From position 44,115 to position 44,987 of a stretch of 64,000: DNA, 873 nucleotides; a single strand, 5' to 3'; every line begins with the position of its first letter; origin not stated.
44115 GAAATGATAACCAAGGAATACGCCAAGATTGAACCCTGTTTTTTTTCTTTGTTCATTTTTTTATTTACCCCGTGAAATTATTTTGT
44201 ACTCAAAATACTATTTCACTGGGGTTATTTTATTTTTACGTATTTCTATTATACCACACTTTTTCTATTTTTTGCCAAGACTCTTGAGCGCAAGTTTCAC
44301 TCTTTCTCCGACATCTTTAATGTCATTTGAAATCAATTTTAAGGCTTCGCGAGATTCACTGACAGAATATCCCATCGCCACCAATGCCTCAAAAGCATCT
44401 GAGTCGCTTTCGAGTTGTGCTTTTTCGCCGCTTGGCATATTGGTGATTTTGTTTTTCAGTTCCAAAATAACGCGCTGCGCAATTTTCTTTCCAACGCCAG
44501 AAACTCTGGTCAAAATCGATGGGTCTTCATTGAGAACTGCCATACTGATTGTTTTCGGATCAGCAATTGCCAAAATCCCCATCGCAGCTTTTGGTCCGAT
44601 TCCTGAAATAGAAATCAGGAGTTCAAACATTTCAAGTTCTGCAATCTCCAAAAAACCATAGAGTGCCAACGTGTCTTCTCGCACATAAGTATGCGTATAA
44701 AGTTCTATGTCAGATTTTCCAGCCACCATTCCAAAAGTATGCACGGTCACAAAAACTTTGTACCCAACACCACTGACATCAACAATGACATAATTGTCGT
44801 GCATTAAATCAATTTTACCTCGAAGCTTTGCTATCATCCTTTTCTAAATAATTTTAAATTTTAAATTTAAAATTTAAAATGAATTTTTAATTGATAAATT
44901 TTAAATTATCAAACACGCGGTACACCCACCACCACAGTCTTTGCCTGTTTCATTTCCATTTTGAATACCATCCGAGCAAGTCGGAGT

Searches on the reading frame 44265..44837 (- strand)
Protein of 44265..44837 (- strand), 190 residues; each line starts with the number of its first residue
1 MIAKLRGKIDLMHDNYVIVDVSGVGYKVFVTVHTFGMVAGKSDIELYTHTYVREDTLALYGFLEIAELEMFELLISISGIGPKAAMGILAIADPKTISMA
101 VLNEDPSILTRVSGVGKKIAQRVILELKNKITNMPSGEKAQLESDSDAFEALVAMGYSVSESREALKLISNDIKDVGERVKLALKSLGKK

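Call 71: search_protein_families(library=pfam, proteins=[window:44265-44837:-], max_evalue=0.00001)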
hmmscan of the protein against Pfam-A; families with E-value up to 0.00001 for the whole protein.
window:44265-44837:- (190 aa): 3 families
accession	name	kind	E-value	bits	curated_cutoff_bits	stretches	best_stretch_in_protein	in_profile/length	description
PF01330.27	RuvA_N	-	2.1e-20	73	23.6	1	1-61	1-61/61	RuvA N terminal domain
PF14520.12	HHH_5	-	4.1e-16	59.6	27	1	71-128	1-56/57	Helix-hairpin-helix domain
PF07499.19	RuvA_C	-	4.1e-06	27.6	24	1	147-187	5-46/47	RuvA, C-terminal domain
